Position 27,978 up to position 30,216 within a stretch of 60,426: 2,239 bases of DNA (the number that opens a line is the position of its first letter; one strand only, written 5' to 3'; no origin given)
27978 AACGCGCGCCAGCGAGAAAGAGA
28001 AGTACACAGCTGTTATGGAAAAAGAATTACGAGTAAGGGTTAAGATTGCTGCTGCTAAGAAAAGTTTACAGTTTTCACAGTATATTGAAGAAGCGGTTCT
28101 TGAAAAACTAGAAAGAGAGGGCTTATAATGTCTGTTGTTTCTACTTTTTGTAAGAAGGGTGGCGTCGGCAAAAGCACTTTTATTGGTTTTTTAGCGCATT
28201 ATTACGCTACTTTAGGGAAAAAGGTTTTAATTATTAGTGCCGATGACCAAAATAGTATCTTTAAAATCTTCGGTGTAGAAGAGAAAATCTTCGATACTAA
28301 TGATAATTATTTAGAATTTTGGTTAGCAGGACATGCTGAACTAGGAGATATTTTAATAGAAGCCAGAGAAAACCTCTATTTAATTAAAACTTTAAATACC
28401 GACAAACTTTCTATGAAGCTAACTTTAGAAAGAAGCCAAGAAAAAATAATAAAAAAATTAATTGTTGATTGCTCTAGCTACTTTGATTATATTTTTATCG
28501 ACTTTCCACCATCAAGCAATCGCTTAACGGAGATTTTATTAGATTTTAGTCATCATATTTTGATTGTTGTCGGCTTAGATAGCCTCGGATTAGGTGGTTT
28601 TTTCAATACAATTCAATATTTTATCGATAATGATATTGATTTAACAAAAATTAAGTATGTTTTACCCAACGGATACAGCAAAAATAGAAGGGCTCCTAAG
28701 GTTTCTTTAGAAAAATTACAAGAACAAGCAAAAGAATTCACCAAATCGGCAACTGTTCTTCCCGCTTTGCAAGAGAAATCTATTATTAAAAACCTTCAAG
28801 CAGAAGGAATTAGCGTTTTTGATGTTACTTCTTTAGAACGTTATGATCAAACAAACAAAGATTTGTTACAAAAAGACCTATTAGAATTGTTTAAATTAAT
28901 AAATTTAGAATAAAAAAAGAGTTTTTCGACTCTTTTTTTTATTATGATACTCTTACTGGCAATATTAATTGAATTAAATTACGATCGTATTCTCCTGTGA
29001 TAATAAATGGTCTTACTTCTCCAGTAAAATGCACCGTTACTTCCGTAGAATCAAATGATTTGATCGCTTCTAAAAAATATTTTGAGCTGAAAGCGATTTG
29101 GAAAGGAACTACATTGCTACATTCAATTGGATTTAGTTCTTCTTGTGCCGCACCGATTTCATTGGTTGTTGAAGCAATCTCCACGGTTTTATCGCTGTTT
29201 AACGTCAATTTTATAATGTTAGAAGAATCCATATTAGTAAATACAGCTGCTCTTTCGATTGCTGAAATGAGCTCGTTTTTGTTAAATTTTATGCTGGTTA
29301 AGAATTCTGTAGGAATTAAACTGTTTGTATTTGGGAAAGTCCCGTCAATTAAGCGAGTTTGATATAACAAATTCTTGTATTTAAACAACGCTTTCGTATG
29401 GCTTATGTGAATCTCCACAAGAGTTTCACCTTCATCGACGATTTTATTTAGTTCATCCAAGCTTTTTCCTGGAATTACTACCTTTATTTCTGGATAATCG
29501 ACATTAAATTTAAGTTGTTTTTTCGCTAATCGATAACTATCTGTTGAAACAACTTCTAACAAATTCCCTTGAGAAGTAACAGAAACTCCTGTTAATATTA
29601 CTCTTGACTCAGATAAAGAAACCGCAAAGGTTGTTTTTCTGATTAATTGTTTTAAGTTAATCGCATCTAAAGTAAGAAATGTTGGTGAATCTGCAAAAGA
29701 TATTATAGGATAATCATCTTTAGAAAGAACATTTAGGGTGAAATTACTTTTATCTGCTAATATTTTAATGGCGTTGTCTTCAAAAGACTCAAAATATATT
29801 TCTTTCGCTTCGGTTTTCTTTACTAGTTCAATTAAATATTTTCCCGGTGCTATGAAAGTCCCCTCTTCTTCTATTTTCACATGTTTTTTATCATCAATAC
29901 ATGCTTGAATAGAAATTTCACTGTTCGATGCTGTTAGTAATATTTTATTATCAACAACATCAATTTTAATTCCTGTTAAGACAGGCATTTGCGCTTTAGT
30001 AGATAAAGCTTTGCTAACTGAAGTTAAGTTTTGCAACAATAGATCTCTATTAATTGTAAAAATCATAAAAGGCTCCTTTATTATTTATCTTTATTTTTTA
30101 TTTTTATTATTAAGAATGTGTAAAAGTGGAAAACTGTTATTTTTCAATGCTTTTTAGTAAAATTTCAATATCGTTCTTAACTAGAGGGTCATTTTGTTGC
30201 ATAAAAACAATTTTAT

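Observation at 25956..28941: Origin operon split: ~3 kb insert between dnaN and yaaA with a gene-free iteron field and an opposite-strand RHH-ParA cassette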

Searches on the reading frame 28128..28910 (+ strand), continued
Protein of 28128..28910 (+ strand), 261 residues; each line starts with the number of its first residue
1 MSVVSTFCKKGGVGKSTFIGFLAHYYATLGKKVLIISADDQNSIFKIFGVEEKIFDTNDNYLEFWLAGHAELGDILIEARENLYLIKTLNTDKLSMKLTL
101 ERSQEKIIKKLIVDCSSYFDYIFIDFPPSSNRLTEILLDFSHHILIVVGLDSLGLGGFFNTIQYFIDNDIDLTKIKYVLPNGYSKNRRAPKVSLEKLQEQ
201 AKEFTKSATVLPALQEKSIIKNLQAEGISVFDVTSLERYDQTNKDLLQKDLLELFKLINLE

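Call 74: find_related_loci(query=A5, collection=metagenome_contigs, flank=6000)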
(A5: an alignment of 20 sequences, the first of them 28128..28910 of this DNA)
Query A5 (261 aa) in metagenome_contigs; peptide patterns used: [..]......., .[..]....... (x = any residue, [..] = any of these).
251 stretches matched a pattern; 132 encode a relative of the query (tblastn E <= 1e-3); the best 80 are kept; 80 distinct loci.
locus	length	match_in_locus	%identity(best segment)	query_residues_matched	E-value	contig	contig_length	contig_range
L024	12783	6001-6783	100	1-261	1e-173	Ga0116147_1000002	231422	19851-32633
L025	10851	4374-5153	94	1-260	3e-165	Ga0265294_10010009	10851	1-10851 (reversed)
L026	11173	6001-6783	76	1-261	7e-135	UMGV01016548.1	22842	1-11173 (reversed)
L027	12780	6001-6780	77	1-260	4e-134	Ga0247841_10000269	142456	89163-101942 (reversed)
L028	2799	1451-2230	77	1-260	5e-140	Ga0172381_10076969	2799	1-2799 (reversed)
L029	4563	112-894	77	1-261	4e-135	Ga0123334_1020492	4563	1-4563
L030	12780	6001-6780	76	1-260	4e-132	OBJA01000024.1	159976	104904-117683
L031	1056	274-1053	76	1-260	3e-145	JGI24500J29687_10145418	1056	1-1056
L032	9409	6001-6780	75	1-260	2e-131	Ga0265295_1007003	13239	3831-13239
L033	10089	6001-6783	77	1-260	4e-131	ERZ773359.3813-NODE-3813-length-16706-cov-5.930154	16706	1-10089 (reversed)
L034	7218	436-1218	77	1-260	4e-131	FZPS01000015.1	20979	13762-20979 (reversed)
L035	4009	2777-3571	75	1-261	1e-133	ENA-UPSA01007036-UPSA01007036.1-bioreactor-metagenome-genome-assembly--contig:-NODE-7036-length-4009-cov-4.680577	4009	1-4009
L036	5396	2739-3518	74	1-260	8e-132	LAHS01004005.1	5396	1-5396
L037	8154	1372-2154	77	1-260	4e-131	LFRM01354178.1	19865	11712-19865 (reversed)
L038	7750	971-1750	75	1-260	1e-130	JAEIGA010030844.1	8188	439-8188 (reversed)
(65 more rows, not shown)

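Call 95: find_related_loci(query=A5, collection=viral_contigs, flank=5000)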
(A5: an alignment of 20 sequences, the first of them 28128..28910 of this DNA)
Query A5 (261 aa) in viral_contigs; peptide patterns used: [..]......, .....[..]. (x = any residue, [..] = any of these).
93 stretches matched a pattern, but none encodes a relative of the query by tblastn (E <= 1e-3).

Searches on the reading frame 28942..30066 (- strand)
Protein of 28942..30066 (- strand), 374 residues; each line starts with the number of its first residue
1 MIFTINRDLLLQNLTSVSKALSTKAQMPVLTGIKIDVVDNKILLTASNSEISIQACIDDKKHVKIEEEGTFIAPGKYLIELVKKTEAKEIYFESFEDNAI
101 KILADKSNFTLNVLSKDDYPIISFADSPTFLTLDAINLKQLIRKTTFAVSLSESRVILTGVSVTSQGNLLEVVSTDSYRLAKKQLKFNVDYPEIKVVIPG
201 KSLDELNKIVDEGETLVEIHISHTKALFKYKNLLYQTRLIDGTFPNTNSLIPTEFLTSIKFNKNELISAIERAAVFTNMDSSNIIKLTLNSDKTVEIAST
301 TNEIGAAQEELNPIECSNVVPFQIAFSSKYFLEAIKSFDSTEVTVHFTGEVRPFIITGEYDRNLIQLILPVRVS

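Call 10: find_related_loci(query=window:28942-30066:-, collection=genome_contigs, flank=10000)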
Query window:28942-30066:- (374 aa) in genome_contigs; peptide patterns used: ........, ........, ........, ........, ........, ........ (x = any residue, [..] = any of these).
192 stretches matched a pattern; 19 encode a relative of the query (tblastn E <= 1e-3); 19 distinct loci.
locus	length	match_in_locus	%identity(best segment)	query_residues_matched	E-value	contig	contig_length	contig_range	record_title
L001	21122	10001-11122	97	1-374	0e+0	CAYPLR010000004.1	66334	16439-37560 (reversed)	MAG TPA_asm: uncultured Bacteroidales bacterium isolate binchicken_co117_57 genome assembly, contig: NODE_797_length_663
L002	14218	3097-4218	96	1-374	0e+0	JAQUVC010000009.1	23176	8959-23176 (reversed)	MAG: Bacilli bacterium isolate STD2_158 NODE_7917_length_23176_cov_18.398629_Sandtown_D2, whole genome shotgun sequence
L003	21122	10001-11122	94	1-374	0e+0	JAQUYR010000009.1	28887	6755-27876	MAG: Bacilli bacterium isolate STD2_241 NODE_5689_length_28887_cov_14.500174_Sandtown_D2, whole genome shotgun sequence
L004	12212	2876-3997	93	1-374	0e+0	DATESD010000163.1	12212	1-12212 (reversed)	MAG TPA_asm: Bacilli bacterium isolate SMAG_U9092 k141_544166, whole genome shotgun sequence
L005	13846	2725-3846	70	1-374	4e-175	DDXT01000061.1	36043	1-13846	MAG TPA_asm: Bacillales bacterium UBA2253 UBA2253_contig_19223, whole genome shotgun sequence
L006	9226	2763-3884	69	1-374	6e-174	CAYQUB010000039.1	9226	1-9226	MAG TPA_asm: uncultured Bacteroidales bacterium isolate binchicken_co220_56 genome assembly, contig: NODE_4953_length_92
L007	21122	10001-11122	70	1-374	6e-174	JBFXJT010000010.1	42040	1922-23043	MAG: Bacilli bacterium isolate CA_2019_TPIn_58 NODE_2875_length_42040_cov_25.075370_TPIn, whole genome shotgun sequence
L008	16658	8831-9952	69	1-374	3e-173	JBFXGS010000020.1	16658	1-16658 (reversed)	MAG: Bacilli bacterium isolate CA_2019_TPIn_169 NODE_11606_length_16658_cov_6.748170_TPIn, whole genome shotgun sequence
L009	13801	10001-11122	69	1-374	9e-173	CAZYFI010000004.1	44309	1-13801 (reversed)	MAG TPA_asm: uncultured Bacteroidales bacterium isolate SRP263991_co7_841 genome assembly, contig: NODE_871_length_44309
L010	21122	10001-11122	68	1-374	2e-171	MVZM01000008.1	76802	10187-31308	MAG: Tenericutes bacterium ADurb.BinA124 BWY97_contig000008, whole genome shotgun sequence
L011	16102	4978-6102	67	1-374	2e-164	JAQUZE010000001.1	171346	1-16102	MAG: Bacilli bacterium isolate STD2_253 NODE_183_length_171346_cov_51.606113_Sandtown_D2, whole genome shotgun sequence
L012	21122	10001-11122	66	1-374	2e-164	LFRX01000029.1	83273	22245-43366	MAG: Acholeplasmatales bacterium DTU056 scaffold2093, whole genome shotgun sequence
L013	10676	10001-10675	95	1-225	2e-138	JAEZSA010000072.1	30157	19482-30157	MAG: Bacillota bacterium isolate OH_PDB_211 k127_1544109, whole genome shotgun sequence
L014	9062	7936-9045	57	1-372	3e-137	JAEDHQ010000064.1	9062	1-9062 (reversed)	MAG: Bacilli bacterium isolate MAG140 NODE_6566_length_9062_cov_8.397913, whole genome shotgun sequence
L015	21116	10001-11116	47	1-372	3e-113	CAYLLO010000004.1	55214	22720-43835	MAG TPA_asm: uncultured Staphylococcaceae bacterium isolate SRP225648_co1_545 genome assembly, contig: NODE_952_length_5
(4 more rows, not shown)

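Call 53: find_homologous_proteins(query=L015:11193-11978:-, max_evalue=1e-20)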
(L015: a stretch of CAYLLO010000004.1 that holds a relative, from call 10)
Query L015:11193-11978:- (262 aa): 398 proteins with E <= 1e-20 among 3523 candidates; the best 120 are listed.
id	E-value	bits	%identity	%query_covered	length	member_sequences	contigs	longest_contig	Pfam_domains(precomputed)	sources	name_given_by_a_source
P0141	5.0e-170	581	98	100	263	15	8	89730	PF01656.30,PF13614.13,PF02374.22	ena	-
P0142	9.8e-165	564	94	100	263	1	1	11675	PF01656.30,PF13614.13,PF02374.22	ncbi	-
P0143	4.1e-164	562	93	100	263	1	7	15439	PF01656.30,PF13614.13,PF02374.22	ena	-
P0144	5.4e-164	562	93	100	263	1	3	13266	PF01656.30,PF13614.13,PF02374.22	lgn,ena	-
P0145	4.5e-163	559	93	100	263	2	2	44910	PF01656.30,PF13614.13,PF06564.19,PF02374.22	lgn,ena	-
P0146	1.0e-162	557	93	100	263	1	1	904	PF01656.30,PF13614.13,PF02374.22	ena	-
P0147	1.1e-162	557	92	100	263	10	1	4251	PF01656.30,PF13614.13,PF02374.22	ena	-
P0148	3.7e-161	552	93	100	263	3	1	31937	PF01656.30,PF13614.13,PF07015.18,PF02374.22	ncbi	-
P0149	8.4e-161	551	91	100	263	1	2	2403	PF01656.30,PF13614.13,PF02374.22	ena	-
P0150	1.4e-160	551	91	100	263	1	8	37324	PF01656.30,PF13614.13,PF02374.22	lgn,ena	-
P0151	1.4e-150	518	87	100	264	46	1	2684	PF01656.30,PF13614.13,PF06564.19,PF02374.22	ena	-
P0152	1.3e-147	508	93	91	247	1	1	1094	PF01656.30,PF13614.13,PF02374.22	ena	-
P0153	4.7e-143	493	84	100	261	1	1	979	PF01656.30,PF13614.13,PF07015.18,PF09140.18,PF02374.22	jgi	jgi:chromosome partitioning protein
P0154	1.4e-131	455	77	100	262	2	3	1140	PF01656.30,PF13614.13,PF09140.18,PF06564.19,PF02374.22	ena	-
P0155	2.8e-131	454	77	100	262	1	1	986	PF01656.30,PF13614.13,PF09140.18,PF06564.19,PF02374.22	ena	-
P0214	1.4e-108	380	62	100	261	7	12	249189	PF01656.30,PF13614.13,PF06564.19,PF02374.22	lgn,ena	-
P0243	2.1e-97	343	57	100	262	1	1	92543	PF01656.30,PF13614.13,PF06564.19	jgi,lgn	-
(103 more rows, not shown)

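Call 54: find_encoding_contigs(protein=P0243, flank=7000, max_places=1)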
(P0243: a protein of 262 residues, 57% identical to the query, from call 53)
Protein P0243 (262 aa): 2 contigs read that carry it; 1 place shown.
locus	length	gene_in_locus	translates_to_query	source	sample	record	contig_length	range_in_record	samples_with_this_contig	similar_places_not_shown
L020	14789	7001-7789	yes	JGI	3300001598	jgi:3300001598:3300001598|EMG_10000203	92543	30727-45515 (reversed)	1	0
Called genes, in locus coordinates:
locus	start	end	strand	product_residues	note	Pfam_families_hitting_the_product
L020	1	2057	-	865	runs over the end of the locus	PF00521:DNA_topoisoIV, PF03989:DNA_gyraseA_C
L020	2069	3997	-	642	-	PF02518:HATPase_c, PF00204:DNA_gyraseB, PF01751:Toprim, PF00986:DNA_gyraseB_C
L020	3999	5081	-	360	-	PF02463:SMC_N, PF13175:AAA_15, PF13476:AAA_23, PF13304:AAA_21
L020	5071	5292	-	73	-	PF13275:S4_2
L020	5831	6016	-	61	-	-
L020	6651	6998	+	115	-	-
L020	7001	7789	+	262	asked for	PF01656:CbiA (weak), PF06564:CBP_BcsQ, PF13614:AAA_31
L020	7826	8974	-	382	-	PF00712:DNA_pol3_beta, PF02767:DNA_pol3_beta_2, PF02768:DNA_pol3_beta_3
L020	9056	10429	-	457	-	PF01695:IstB_IS21, PF00308:Bac_DnaA, PF08299:Bac_DnaA_C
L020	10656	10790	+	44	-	PF00468:Ribosomal_L34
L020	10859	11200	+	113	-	PF00825:Ribonuclease_P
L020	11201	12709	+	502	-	PF02096:60KD_IMP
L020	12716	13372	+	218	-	PF01424:R3H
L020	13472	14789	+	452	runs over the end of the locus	PF10396:TrmE_N, PF12631:MnmE_helical, PF01926:MMR_HSR1, PF02421:FeoB_N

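Call 55: find_encoding_contigs(protein=P0214, flank=7000, max_places=1)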
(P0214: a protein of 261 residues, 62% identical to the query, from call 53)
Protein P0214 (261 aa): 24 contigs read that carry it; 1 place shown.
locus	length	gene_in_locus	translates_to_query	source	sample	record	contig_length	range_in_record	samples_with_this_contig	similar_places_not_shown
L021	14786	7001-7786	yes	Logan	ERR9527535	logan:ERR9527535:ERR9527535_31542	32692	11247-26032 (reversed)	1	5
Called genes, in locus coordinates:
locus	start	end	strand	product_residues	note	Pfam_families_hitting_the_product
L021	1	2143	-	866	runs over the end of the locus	PF00521:DNA_topoisoIV, PF03989:DNA_gyraseA_C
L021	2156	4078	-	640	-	PF02518:HATPase_c, PF00204:DNA_gyraseB, PF01751:Toprim, PF00986:DNA_gyraseB_C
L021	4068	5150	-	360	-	PF02463:SMC_N (weak), PF13476:AAA_23 (faint), PF02463:SMC_N (weak)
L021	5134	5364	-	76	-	PF13275:S4_2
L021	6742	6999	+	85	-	-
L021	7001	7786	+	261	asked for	PF01656:CbiA, PF02374:ArsA_ATPase (weak), PF06564:CBP_BcsQ (weak), PF13614:AAA_31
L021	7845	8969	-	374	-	PF00712:DNA_pol3_beta, PF02767:DNA_pol3_beta_2, PF02768:DNA_pol3_beta_3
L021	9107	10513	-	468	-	PF01695:IstB_IS21 (weak), PF00308:Bac_DnaA, PF00004:AAA (weak), PF08299:Bac_DnaA_C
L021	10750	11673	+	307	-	-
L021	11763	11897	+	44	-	PF00468:Ribosomal_L34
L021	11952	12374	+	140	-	PF00825:Ribonuclease_P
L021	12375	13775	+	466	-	PF02096:60KD_IMP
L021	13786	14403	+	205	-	PF01424:R3H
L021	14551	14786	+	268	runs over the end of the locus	-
